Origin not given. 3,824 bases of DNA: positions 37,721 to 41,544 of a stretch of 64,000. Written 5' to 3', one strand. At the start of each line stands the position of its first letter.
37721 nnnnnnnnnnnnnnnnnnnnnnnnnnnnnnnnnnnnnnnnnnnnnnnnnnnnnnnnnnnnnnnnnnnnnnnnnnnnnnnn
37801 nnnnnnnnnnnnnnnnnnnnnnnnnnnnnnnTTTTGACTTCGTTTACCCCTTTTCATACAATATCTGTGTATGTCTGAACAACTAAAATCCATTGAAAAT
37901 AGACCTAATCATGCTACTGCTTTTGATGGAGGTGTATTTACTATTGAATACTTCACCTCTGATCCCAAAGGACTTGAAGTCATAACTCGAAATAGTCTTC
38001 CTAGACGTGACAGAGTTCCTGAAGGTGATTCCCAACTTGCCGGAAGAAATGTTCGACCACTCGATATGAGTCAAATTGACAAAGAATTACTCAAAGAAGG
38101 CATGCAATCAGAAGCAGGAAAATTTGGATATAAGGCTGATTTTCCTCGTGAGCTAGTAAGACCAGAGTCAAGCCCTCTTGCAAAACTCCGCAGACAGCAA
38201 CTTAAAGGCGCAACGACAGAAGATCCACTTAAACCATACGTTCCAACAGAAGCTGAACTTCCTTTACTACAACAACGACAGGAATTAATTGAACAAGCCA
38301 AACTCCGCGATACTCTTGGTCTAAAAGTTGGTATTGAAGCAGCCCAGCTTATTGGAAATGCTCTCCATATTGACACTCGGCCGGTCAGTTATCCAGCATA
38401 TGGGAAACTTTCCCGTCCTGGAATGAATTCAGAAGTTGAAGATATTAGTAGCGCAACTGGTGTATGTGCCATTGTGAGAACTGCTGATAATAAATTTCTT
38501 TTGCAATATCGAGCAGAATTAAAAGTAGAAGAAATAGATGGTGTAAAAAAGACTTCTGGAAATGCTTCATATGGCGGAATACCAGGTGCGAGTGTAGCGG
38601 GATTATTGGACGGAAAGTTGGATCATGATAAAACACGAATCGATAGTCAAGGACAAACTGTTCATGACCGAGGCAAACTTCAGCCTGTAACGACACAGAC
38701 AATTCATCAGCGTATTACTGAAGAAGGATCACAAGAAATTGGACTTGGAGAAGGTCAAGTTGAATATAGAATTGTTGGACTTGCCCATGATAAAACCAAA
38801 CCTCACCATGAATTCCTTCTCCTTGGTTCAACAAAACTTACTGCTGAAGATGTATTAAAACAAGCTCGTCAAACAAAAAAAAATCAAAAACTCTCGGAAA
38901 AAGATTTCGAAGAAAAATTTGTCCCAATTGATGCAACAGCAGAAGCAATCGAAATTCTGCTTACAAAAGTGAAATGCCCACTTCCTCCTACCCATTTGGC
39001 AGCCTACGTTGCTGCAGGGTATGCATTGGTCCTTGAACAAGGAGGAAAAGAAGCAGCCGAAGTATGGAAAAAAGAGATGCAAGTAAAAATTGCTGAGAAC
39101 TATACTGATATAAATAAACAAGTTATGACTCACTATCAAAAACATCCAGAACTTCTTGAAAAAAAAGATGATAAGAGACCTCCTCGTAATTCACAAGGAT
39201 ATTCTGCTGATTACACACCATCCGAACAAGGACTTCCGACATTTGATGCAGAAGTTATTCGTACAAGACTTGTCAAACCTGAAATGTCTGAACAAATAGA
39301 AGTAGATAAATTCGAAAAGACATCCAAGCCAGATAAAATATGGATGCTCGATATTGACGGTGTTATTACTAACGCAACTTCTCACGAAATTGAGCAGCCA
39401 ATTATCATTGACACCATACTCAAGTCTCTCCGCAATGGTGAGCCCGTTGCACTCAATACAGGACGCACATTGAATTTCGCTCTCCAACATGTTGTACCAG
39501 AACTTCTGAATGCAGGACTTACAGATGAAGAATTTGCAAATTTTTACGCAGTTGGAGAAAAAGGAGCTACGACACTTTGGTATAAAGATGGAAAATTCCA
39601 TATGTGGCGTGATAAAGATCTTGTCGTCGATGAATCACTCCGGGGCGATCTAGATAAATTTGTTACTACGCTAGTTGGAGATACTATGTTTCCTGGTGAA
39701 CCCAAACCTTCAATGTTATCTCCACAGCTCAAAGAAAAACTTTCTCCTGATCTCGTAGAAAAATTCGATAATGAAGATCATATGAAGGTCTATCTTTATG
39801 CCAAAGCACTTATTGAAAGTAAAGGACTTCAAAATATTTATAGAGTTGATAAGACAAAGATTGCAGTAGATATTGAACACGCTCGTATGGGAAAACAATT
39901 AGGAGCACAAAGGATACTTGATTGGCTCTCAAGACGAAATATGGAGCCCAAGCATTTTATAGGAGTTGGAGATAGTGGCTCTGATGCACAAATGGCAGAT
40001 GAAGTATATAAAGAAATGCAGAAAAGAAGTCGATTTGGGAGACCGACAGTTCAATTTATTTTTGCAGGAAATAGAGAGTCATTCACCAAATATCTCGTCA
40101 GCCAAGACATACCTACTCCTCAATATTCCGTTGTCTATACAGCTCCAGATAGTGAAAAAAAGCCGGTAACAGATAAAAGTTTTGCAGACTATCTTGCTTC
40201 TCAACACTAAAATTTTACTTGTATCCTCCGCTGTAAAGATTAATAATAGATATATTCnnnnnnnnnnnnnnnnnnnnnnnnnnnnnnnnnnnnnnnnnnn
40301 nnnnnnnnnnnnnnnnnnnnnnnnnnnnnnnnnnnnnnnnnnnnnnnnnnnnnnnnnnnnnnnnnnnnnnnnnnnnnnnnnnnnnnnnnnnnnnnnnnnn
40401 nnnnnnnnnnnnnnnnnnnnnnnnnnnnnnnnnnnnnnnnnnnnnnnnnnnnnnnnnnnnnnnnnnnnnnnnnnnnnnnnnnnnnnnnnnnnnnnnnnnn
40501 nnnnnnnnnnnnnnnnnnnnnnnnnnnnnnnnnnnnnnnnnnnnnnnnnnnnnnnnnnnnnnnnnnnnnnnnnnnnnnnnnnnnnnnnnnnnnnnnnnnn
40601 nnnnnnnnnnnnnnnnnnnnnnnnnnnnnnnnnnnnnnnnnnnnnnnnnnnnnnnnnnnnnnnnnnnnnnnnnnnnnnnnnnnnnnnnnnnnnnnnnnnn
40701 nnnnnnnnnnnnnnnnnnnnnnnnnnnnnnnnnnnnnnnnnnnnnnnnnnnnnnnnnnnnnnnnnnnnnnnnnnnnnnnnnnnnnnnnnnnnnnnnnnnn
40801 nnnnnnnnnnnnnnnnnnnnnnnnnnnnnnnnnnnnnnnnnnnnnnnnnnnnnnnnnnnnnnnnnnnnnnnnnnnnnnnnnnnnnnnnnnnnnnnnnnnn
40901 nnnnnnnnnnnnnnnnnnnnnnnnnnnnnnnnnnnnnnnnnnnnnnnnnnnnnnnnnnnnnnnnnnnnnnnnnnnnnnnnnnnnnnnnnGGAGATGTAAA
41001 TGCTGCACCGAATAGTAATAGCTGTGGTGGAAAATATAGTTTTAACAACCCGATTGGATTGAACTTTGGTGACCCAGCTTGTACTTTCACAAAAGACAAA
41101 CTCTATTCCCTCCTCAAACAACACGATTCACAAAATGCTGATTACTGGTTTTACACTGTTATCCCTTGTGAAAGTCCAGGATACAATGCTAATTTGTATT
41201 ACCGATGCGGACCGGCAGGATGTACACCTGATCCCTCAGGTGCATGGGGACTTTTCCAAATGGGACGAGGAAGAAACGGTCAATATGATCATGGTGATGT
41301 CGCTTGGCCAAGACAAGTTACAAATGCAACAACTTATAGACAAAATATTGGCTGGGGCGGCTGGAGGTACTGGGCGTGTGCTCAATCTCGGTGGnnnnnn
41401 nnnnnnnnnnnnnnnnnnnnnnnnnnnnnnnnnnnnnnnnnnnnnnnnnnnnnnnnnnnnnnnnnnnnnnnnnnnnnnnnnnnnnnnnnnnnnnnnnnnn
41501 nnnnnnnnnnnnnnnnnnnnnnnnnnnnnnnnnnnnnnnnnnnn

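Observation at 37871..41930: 4.3 kb insertion of three non-ribosomal genes inside the conserved rplK-rplA | rplJ-rplL block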

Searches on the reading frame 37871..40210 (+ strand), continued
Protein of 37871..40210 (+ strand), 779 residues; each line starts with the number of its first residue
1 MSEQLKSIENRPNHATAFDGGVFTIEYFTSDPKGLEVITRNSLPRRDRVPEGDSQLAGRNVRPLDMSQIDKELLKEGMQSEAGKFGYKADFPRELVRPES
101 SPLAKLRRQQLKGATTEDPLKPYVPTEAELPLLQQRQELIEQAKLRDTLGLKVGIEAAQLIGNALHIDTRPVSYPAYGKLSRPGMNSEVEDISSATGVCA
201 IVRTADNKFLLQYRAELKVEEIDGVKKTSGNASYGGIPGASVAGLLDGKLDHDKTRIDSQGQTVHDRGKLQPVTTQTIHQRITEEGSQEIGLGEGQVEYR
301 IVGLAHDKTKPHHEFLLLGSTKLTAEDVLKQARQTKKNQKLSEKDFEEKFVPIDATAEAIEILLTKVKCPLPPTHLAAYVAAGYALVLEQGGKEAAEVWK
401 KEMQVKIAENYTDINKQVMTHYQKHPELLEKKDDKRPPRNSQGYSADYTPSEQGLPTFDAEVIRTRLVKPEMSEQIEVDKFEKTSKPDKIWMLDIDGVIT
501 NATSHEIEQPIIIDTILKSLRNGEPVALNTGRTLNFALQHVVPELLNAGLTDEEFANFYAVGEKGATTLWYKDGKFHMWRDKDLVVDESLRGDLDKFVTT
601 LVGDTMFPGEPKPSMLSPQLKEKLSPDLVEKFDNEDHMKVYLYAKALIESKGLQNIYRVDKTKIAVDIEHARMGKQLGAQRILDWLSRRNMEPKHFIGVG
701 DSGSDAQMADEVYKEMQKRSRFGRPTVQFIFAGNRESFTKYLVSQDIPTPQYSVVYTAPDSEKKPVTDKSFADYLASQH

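Call 74: search_protein_families(library=pfam, proteins=[L016:5171-5854:-, L016:8275-9081:+, L016:9174-10223:+, L018:8270-10825:+, L018:3615-4664:-, L013:43-858:+, L013:2930-4294:-, L011:2246-3082:-, L011:3093-4079:-, L012:4489-5604:-], max_evalue=0.001)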
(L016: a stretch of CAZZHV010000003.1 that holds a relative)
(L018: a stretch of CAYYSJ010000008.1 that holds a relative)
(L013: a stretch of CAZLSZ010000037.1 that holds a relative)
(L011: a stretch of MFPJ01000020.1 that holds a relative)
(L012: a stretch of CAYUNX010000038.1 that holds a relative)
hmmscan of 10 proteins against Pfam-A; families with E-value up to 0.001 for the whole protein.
L016:5171-5854:- (227 aa): 1 family
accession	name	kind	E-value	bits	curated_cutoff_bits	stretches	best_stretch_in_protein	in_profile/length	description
PF00535.33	Glycos_transf_2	-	4.9e-22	79.1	23.3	1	8-163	2-164/168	Glycosyl transferase family 2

L016:8275-9081:+ (268 aa): 3 families
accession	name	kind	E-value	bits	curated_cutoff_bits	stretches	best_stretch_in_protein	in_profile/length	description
PF00535.33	Glycos_transf_2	-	2e-07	31.5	23.3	1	17-140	4-129/168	Glycosyl transferase family 2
PF13641.12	Glyco_tranf_2_3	-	0.0006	20.3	27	0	26-195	15-198/230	Glycosyltransferase like family 2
PF10111.15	Glyco_tranf_2_2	-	0.0008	19.4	27.3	0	75-203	69-211/276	Glycosyltransferase like family 2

L016:9174-10223:+ (349 aa): 5 families
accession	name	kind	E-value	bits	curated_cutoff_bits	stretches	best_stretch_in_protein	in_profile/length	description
PF16363.11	GDP_Man_Dehyd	-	2.1e-157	524.2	27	1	6-334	1-332/332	GDP-mannose 4,6 dehydratase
PF01370.27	Epimerase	-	7.2e-79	265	20.9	1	5-250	1-240/240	NAD dependent epimerase/dehydratase family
PF04321.23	RmlD_sub_bind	-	3.5e-08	33.3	27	1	5-177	3-147/287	RmlD substrate binding domain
PF05368.20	NmrA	-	2.3e-05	24.6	27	1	1-127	1-104/298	NmrA-like family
PF02719.21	Polysacc_synt_2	-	0.0001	22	20.2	1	6-124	2-122/293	Polysaccharide biosynthesis protein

L018:8270-10825:+ (851 aa): 1 family
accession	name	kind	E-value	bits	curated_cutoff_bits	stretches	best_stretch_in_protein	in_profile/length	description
PF13672.11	PP2C_2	-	0.00014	21.9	24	1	513-749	8-176/209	Protein phosphatase 2C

L018:3615-4664:- (349 aa): 1 family
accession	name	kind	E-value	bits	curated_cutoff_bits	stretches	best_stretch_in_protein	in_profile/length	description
PF00579.31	tRNA-synt_1b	-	9.7e-62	209.4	21.1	1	23-302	4-291/292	tRNA synthetases class I (W and Y)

L013:43-858:+ (271 aa): 1 family
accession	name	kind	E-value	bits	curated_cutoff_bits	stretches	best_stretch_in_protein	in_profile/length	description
PF08459.17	UvrC_RNaseH_dom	-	5.9e-45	153.4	22.3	1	69-259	6-159/159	UvrC RNAse H endonuclease domain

L013:2930-4294:- (454 aa): 1 family
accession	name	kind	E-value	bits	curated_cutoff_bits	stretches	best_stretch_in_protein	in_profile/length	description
PF00496.27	SBP_bac_5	-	2e-19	70.4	32.4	1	88-390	2-357/368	Bacterial extracellular solute-binding proteins, family 5 Middle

L011:2246-3082:- (278 aa): 2 families
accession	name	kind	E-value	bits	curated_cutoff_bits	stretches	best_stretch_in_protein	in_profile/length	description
PF12706.13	Lactamase_B_2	-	2.2e-05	24.6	27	1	54-150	3-105/200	Beta-lactamase superfamily domain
PF00753.33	Lactamase_B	-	3.7e-05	24.2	22.7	1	37-108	2-73/196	Metallo-beta-lactamase superfamily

L011:3093-4079:- (328 aa): 1 family
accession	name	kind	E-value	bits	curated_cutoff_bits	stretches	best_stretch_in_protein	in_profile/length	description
PF03772.21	Competence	-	8.5e-51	173.3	23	1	63-322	1-269/270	Competence protein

L012:4489-5604:- (371 aa): 3 families
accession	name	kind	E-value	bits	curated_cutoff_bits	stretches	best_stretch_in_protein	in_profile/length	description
PF16363.11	GDP_Man_Dehyd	-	2.5e-130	435.2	27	1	6-333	1-332/332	GDP-mannose 4,6 dehydratase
PF01370.27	Epimerase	-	5.8e-66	222.8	20.9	1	5-248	1-239/240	NAD dependent epimerase/dehydratase family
PF04321.23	RmlD_sub_bind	-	3.8e-11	43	27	1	5-182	3-153/287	RmlD substrate binding domain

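Call 75: list_cluster_members(proteins=[P0036, window:37871-40207:+, P0093])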
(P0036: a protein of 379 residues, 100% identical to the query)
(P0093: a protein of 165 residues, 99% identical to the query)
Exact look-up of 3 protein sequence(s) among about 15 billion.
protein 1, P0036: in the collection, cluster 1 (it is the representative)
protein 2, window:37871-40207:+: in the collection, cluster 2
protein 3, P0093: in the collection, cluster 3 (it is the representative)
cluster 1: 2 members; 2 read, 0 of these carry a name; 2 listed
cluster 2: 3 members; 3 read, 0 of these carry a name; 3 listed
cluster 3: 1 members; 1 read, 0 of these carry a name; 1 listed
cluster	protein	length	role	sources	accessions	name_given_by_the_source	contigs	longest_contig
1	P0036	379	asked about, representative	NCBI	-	-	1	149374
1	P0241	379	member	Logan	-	-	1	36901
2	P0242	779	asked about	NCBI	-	-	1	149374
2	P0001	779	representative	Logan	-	-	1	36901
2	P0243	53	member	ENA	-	-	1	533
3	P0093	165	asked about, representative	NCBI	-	-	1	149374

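Call 76: search_protein_families(library=ncbifam, proteins=[L004:3499-4218:-], max_evalue=0.001)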
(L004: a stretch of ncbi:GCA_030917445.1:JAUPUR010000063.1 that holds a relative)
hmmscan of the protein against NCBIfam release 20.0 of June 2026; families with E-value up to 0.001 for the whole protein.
L004:3499-4218:- (239 aa): 0 families

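Call 91: find_encoding_contigs(protein=P0021, flank=5000, max_places=1)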
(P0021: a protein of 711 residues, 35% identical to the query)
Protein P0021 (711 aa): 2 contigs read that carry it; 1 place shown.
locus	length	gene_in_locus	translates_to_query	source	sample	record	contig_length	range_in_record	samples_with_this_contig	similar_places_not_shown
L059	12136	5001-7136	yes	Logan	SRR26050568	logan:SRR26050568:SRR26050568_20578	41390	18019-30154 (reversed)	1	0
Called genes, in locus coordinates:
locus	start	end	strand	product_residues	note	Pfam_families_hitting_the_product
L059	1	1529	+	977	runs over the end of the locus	PF00005:ABC_tran (faint), PF02463:SMC_N (faint), PF03193:RsgA_GTPase (faint), PF13191:AAA_16 (faint), PF13476:AAA_23 (faint), PF13481:AAA_25 (faint), PF17760:UvrA_inter, PF17755:UvrA_DNA-bind, +3 more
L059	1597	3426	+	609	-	PF01841:Transglut_core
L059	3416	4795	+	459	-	PF01541:GIY-YIG (weak), PF27096:UvrC_M, PF08459:UvrC_RNaseH_dom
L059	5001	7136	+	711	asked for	PF08282:Hydrolase_3 (faint)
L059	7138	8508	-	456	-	PF00496:SBP_bac_5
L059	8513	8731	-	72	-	PF03840:SecG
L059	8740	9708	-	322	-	PF01933:CofD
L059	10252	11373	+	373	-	PF09903:DUF2130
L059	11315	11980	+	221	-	PF01351:RNase_HII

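Call 92: find_encoding_contigs(protein=P0025, flank=5000, max_places=1)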
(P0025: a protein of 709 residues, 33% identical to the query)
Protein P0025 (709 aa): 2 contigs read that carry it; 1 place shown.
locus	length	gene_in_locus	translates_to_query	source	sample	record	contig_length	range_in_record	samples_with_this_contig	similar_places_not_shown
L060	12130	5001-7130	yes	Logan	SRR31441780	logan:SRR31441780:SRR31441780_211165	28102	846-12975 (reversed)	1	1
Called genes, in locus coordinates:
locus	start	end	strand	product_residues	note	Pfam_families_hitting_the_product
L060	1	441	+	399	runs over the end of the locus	PF13439:Glyco_transf_4, PF13579:Glyco_trans_4_4 (weak), PF20706:GT4-conflict, PF00534:Glycos_transf_1, PF13692:Glyco_trans_1_4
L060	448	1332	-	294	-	PF05050:Methyltransf_21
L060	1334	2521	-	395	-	PF00005:ABC_tran, PF02463:SMC_N (faint), PF13304:AAA_21 (faint), PF14524:Wzt_C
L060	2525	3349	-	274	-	PF01061:ABC2_membrane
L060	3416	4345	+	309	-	PF01370:Epimerase, PF04321:RmlD_sub_bind (weak), PF07993:NAD_binding_4 (faint), PF13460:NAD_binding_10 (weak), PF16363:GDP_Man_Dehyd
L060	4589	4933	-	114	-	-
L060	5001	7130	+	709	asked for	-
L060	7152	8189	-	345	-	PF01370:Epimerase, PF04321:RmlD_sub_bind, PF05368:NmrA (weak), PF16363:GDP_Man_Dehyd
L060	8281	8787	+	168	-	PF01050:MannoseP_isomer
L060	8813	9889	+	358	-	PF08442:ATP-grasp_2, PF24948:Citrate_synth_N, PF00549:Ligase_CoA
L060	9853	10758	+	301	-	PF02629:CoA_binding, PF13380:CoA_binding_2 (weak), PF13607:Succ_CoA_lig, PF00549:Ligase_CoA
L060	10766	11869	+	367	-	PF13439:Glyco_transf_4, PF13579:Glyco_trans_4_4 (weak), PF00534:Glycos_transf_1, PF13692:Glyco_trans_1_4, PF13524:Glyco_trans_1_2 (weak)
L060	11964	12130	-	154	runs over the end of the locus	PF13083:KH_KhpA-B (weak), PF01424:R3H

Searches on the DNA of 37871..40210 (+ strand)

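Call 65: search_rna_families(sources=[L004, L005, L006, L049, L054], threshold=evalue, max_evalue=5)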
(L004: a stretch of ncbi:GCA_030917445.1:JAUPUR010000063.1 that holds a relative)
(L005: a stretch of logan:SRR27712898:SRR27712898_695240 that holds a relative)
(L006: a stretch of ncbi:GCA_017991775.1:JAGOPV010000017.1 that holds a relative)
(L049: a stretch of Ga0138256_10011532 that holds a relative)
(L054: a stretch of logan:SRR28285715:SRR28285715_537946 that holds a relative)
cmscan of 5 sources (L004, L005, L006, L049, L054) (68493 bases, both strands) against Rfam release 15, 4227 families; matches with E-value up to 5: 11.
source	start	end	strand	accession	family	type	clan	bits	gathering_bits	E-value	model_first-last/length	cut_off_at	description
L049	7773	7963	+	RF00557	L10_leader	Cis-reg; leader;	-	45.1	44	0.00053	1-138/138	no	Ribosomal protein L10 leader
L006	9420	9537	+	RF00557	L10_leader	Cis-reg; leader;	-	41.1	44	0.0036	1-138/138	no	Ribosomal protein L10 leader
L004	4263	4365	+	RF00557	L10_leader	Cis-reg; leader;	-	33.2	44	0.14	1-138/138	no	Ribosomal protein L10 leader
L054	9903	10063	+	RF00557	L10_leader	Cis-reg; leader;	-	32.7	44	0.18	1-138/138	no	Ribosomal protein L10 leader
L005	14089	14194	+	RF00557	L10_leader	Cis-reg; leader;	-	29.9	44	0.65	1-138/138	no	Ribosomal protein L10 leader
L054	9953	10041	-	RF03818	MIR7994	Gene; miRNA;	-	29.4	100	0.16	1-90/90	no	MIR7994 microRNA precursor family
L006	10421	10539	+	RF00195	RsmY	Gene; sRNA;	CL00106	29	57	0.0042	1-121/121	no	RsmY RNA family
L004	5345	5402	+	RF02847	Ref64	Gene; sRNA;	-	27.2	44.3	0.55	1-69/69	no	Enterococcus sRNA 64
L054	3693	3814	-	RF03792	MIR6462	Gene; miRNA;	-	27.2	96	1.6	1-119/119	no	MIR6462 microRNA precursor family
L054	9949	10051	-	RF04211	MIR5185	Gene; miRNA;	-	26.1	101.7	0.99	1-111/111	no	MIR5185 microRNA precursor family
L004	3108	3140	+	RF02914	DUF805b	Cis-reg;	CL00115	22.4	35.6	0.075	1-35/35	no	DUF805b RNA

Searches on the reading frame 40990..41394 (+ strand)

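Call 54: search_protein_families(library=pfam, proteins=[window:40990-41394:+], max_evalue=5)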
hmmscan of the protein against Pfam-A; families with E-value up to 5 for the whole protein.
window:40990-41394:+ (135 aa): 1 family
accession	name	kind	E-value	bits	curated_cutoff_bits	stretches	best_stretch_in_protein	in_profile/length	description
PF17018.10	MICSWaP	-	0.31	11.1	27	1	21-67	62-108/195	Spore wall protein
